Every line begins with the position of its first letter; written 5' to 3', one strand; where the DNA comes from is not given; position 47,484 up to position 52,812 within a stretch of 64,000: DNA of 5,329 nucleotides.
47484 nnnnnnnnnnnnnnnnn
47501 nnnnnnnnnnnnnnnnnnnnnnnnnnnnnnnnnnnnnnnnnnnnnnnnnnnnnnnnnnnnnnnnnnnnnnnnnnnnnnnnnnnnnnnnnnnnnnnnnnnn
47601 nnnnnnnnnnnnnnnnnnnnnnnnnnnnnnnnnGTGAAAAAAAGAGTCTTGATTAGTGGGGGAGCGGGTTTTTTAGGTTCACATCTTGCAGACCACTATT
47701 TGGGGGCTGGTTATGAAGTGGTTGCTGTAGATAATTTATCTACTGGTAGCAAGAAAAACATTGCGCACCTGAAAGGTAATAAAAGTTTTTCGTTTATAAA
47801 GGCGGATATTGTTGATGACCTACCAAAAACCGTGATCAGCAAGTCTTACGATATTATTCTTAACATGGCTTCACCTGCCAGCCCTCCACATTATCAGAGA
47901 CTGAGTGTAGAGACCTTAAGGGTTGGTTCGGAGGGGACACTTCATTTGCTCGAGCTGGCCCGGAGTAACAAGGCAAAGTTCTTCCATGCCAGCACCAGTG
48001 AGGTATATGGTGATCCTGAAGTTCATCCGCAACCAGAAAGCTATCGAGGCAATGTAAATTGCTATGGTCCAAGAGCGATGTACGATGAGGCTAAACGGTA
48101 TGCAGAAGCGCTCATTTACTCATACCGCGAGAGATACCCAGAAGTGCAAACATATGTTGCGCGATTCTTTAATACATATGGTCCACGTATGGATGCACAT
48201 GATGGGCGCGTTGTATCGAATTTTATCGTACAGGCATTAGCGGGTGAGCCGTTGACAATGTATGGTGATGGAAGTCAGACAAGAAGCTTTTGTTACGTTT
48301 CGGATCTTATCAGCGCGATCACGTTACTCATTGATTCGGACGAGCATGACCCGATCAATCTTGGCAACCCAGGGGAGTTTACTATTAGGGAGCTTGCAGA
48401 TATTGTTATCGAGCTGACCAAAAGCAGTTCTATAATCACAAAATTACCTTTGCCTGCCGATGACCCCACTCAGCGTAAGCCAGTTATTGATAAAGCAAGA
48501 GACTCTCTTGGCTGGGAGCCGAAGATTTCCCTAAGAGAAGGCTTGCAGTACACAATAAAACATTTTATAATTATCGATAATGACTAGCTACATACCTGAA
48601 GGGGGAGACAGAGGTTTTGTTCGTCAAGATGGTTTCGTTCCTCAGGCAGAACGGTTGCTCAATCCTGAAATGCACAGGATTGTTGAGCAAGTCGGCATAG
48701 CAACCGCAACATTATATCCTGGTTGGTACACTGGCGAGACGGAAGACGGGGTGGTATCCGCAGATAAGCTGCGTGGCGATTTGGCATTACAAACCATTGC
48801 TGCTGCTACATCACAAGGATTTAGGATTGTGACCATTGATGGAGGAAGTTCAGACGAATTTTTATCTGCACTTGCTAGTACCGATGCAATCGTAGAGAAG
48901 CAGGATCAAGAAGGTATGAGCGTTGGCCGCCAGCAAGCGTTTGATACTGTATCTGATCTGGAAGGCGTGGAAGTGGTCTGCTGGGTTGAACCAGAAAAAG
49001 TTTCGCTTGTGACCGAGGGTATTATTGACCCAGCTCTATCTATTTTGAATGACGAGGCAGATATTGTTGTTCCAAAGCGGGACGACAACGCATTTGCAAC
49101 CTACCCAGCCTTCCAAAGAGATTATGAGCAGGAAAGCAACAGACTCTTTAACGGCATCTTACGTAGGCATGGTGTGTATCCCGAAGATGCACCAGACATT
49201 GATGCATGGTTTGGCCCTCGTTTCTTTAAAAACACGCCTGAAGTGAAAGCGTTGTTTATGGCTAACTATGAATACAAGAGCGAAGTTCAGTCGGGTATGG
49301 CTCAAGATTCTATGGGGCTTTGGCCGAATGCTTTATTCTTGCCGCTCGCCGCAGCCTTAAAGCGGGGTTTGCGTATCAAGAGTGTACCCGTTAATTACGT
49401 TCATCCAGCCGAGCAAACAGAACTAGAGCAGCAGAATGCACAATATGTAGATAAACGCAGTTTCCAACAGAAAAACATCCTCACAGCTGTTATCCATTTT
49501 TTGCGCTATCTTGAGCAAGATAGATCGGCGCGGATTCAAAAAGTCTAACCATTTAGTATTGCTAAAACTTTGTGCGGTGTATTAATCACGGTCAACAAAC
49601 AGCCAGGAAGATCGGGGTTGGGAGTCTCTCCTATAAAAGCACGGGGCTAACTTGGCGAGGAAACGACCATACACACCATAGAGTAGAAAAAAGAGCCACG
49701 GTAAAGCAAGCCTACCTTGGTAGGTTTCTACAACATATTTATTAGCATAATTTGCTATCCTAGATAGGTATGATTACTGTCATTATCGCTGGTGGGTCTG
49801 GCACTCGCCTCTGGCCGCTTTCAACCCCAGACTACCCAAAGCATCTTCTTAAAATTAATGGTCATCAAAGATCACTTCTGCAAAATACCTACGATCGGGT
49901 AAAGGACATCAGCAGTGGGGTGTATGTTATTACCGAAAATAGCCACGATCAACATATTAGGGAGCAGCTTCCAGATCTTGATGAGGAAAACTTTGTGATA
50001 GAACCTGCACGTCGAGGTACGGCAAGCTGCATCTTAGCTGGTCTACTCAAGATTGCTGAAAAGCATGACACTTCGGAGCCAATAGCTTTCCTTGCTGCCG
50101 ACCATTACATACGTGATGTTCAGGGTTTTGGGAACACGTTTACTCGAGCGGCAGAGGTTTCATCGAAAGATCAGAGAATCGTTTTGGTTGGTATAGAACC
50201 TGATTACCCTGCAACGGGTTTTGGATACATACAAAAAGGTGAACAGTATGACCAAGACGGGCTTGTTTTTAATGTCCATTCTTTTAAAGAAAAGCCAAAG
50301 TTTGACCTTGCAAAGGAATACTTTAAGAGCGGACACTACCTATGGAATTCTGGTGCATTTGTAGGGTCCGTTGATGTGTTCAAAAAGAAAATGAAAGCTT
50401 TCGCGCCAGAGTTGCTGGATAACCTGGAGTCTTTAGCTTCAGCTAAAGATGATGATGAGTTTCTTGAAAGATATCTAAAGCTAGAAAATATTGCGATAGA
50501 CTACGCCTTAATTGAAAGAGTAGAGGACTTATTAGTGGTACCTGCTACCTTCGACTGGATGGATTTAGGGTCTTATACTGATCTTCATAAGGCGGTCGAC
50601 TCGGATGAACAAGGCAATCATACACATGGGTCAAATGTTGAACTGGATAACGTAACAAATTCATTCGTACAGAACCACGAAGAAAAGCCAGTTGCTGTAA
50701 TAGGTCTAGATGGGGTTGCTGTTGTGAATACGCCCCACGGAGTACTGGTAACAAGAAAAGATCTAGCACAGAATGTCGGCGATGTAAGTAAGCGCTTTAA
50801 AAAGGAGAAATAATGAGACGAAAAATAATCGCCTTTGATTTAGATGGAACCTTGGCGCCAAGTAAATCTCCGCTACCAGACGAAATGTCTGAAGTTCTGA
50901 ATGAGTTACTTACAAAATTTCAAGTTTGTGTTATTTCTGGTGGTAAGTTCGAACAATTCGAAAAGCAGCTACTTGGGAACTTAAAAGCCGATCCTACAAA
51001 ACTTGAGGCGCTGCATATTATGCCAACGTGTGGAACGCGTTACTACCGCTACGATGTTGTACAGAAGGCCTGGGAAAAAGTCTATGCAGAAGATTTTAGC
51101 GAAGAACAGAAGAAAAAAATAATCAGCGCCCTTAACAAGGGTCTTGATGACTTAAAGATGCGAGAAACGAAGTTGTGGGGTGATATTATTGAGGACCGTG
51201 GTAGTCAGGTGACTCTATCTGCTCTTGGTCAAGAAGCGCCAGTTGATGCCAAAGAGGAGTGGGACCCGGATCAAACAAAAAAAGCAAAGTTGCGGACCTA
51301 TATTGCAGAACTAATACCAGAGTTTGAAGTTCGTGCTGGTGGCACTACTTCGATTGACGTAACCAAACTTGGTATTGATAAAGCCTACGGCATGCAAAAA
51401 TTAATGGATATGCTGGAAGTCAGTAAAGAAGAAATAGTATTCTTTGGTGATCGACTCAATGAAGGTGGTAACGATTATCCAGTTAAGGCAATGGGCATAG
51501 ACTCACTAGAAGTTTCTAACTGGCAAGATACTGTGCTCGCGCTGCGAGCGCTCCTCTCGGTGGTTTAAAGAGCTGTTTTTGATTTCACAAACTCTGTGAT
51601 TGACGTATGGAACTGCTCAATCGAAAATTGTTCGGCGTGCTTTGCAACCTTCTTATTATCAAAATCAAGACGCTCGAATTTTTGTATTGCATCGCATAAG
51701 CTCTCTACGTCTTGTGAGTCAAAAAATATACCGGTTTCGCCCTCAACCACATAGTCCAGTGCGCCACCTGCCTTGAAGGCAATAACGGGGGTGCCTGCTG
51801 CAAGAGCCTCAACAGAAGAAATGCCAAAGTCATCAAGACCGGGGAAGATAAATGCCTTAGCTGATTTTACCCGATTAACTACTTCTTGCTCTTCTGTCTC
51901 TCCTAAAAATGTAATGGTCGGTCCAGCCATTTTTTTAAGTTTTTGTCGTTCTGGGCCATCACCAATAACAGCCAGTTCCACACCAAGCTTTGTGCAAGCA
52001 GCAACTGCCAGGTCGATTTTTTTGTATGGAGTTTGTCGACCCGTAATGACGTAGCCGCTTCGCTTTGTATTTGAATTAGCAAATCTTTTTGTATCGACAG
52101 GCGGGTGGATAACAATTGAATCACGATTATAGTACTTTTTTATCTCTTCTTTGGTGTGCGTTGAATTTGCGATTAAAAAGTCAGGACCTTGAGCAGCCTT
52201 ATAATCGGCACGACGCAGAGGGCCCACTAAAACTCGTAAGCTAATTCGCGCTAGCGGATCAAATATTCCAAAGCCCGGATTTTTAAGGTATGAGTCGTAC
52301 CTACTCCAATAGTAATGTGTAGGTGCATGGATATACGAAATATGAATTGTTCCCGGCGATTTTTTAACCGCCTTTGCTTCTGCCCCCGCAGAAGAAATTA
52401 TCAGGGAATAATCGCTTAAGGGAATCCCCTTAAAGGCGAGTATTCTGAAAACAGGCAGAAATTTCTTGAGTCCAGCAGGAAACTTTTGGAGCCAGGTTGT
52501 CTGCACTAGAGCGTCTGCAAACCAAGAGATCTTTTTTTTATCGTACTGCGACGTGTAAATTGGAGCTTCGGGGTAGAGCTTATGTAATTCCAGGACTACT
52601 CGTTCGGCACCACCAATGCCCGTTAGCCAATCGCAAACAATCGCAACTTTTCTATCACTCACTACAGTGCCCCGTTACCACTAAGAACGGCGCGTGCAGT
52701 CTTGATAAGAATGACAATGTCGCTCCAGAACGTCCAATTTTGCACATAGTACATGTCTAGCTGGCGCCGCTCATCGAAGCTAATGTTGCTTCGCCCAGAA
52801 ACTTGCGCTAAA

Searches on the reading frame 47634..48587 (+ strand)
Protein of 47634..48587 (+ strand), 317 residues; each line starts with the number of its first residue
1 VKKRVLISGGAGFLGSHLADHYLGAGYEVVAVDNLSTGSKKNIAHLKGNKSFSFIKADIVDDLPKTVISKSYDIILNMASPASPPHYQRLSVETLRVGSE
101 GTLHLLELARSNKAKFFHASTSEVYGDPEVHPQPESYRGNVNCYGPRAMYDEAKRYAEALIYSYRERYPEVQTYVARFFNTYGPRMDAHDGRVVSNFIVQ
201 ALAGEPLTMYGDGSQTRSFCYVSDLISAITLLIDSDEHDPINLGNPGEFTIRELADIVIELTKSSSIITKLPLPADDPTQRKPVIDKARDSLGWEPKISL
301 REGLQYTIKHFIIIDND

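Call 11: search_protein_families(library=pfam, proteins=[window:47634-48587:+])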
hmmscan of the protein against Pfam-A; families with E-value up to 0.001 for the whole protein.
window:47634-48587:+ (317 aa): 7 families
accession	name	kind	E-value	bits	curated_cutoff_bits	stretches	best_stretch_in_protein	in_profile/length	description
PF16363.11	GDP_Man_Dehyd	-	3.7e-53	181.5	27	1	6-305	1-330/332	GDP-mannose 4,6 dehydratase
PF01370.27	Epimerase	-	5.1e-51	173.8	20.9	1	5-244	1-240/240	NAD dependent epimerase/dehydratase family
PF01073.25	3Beta_HSD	-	6.7e-10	38.9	22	1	6-231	1-227/280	3-beta hydroxysteroid dehydrogenase/isomerase family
PF04321.23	RmlD_sub_bind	-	3.6e-08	33.3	27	1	4-281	2-256/287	RmlD substrate binding domain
PF07993.18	NAD_binding_4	-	8.8e-05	22.2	20.1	0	69-167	86-194/258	Male sterility protein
PF02719.21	Polysacc_synt_2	-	0.00043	20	20.2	0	146-264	134-249/293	Polysaccharide biosynthesis protein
PF00106.31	adh_short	-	0.00093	19.2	26.6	0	3-61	1-60/195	short chain dehydrogenase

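Call 51: search_protein_families(library=ncbifam, proteins=[window:47634-48587:+], max_evalue=1e-10)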
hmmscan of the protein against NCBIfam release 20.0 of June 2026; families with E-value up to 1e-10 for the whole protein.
window:47634-48587:+ (317 aa): 15 families
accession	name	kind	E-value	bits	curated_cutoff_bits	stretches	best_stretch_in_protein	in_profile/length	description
TIGR01181.1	dTDP_gluc_dehyt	equivalog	2.1e-39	135.5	365.1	1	4-312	1-312/321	dTDP-glucose 4,6-dehydratase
NF005998.1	PRK08125.1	equivalog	3.1e-30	105.1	777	1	2-311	315-649/649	bifunctional UDP-4-amino-4-deoxy-L-arabinose formyltransferase/UDP-glucuronic acid oxidase ArnA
TIGR01179.1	galE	equivalog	1.8e-29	102.6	262.3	1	4-301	1-315/332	UDP-glucose 4-epimerase GalE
NF008872.0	PRK11908.1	equivalog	3.2e-29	102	294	1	3-264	2-273/349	bifunctional UDP-4-keto-pentose/UDP-xylose synthase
TIGR04180.1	EDH_00030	hypoth_equivalog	4.3e-29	101.5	475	1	5-265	1-259/297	NAD-dependent 4,6-dehydratase LegB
TIGR02197.1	heptose_epim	equivalog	1.1e-24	87.1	274.6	1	5-306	1-308/316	ADP-glyceromanno-heptose 6-epimerase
NF011728.1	PRK15181.1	equivalog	2.4e-23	82.7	760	1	3-231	16-247/348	Vi polysaccharide biosynthesis UDP-N-acetylglucosaminuronic acid C-4 epimerase TviC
NF007490.0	PRK10084.1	subfamily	2.7e-22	79.2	649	1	4-312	2-335/361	dTDP-glucose 4,6-dehydratase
NF007582.0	PRK10217.1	equivalog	6.1e-22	78.2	698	1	3-249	2-257/355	dTDP-glucose 4,6-dehydratase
NF041015.1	UDPsulfquin_syn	equivalog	1.9e-15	56.7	575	0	186-264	231-312/384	UDP-sulfoquinovose synthase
TIGR01472.1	gmd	equivalog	5.3e-15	55.5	415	1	4-261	2-267/342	GDP-mannose 4,6-dehydratase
NF047922.1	GDPFucSynFcl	equivalog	1.2e-13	51.3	500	1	153-312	137-302/308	GDP-L-fucose synthase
NF007956.0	PRK10675.1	subfamily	1.4e-13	50.7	394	1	4-225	2-233/338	UDP-glucose 4-epimerase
TIGR02622.1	CDP_4_6_dhtase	equivalog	2e-12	46.9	278.45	1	2-311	4-330/352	CDP-glucose 4,6-dehydratase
NF008360.0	PRK11150.1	equivalog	4.6e-11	42.5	452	0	5-274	2-265/310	ADP-glyceromanno-heptose 6-epimerase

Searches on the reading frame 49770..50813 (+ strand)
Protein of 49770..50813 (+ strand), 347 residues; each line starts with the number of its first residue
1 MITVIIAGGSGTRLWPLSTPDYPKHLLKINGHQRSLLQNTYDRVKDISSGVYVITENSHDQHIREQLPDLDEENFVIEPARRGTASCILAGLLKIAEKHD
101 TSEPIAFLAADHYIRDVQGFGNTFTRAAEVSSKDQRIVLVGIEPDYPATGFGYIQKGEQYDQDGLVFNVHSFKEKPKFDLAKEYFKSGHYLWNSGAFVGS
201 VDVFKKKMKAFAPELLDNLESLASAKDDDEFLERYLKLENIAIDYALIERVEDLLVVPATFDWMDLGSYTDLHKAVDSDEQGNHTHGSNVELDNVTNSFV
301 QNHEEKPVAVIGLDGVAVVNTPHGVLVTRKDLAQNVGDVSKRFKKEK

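Call 11: search_protein_families(library=pfam, proteins=[window:49770-50813:+])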
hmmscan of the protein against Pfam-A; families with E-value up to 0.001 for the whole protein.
window:49770-50813:+ (347 aa): 3 families
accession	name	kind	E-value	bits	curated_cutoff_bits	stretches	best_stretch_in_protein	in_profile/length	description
PF00483.29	NTP_transferase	-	4.1e-41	141.6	21.2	1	3-281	2-244/245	Nucleotidyl transferase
PF22640.1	ManC_GMP_beta-helix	-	5.8e-10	39.4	27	1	289-341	3-53/55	MannoseP isomerase/GMP-like beta-helix domain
PF12804.13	NTP_transf_3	-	6.1e-08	33.4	27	1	4-113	2-97/160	MobA-like NTP transferase domain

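Call 51: search_protein_families(library=ncbifam, proteins=[window:49770-50813:+], max_evalue=1e-10)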
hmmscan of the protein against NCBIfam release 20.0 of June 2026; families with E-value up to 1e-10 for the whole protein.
window:49770-50813:+ (347 aa): 2 families
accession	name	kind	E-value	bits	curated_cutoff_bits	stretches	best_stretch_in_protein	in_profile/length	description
TIGR01479.1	GMP_PMI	equivalog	1.2e-77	261.7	372.95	1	1-346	1-348/467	mannose-1-phosphate guanylyltransferase/mannose-6-phosphate isomerase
NF012004.0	PRK15460.1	equivalog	1.6e-59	201.9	859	1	3-345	8-357/478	mannose-1-phosphate guanyltransferase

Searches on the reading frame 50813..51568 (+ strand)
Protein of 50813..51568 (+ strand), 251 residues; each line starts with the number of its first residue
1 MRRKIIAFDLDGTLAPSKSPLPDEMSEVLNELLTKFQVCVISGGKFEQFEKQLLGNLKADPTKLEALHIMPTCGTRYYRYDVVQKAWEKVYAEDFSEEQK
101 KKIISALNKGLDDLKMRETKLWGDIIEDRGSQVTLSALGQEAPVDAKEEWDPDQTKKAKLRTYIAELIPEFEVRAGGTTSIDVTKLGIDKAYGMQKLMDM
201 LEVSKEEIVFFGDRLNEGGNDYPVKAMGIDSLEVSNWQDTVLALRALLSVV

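Call 11: search_protein_families(library=pfam, proteins=[window:50813-51568:+])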
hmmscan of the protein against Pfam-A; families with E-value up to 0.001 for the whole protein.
window:50813-51568:+ (251 aa): 3 families
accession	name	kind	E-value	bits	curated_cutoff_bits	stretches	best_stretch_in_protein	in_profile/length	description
PF03332.19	PMM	-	2.1e-14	54.3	22.4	1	25-248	1-219/221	Eukaryotic phosphomannomutase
PF08282.18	Hydrolase_3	-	1.3e-13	51.7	20.9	1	6-216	1-214/255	haloacid dehalogenase-like hydrolase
PF00702.32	Hydrolase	-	6.3e-07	30.4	26.4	0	177-216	143-182/191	haloacid dehalogenase-like hydrolase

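Call 51: search_protein_families(library=ncbifam, proteins=[window:50813-51568:+], max_evalue=1e-10)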
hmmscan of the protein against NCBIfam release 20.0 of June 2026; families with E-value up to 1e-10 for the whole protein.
window:50813-51568:+ (251 aa): 2 families
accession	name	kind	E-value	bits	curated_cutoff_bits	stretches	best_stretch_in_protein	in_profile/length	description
TIGR01484.1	HAD-SF-IIB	subfamily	3.2e-26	92.7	41.8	1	5-231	1-218/221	HAD-IIB family hydrolase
TIGR00099.1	Cof-subfamily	subfamily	1.1e-13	51.4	137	0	147-216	146-215/256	Cof-type HAD-IIB family hydrolase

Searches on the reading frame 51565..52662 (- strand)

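Call 11: search_protein_families(library=pfam, proteins=[window:51565-52662:-])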
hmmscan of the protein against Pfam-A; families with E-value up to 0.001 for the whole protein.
window:51565-52662:- (365 aa): 4 families
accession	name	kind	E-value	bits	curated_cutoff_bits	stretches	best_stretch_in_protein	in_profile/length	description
PF00534.26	Glycos_transf_1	-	5.3e-26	91.6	26.4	1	195-344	9-170/172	Glycosyl transferases group 1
PF13692.12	Glyco_trans_1_4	-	1e-20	74.9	27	1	205-328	5-138/142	Glycosyl transferases group 1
PF20706.3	GT4-conflict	-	6.9e-07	29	26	1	180-305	172-320/385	Family 4 Glycosyltransferase in conflict systems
PF13439.12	Glyco_transf_4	-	1.1e-05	26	28.5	1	16-193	1-170/170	Glycosyltransferase Family 4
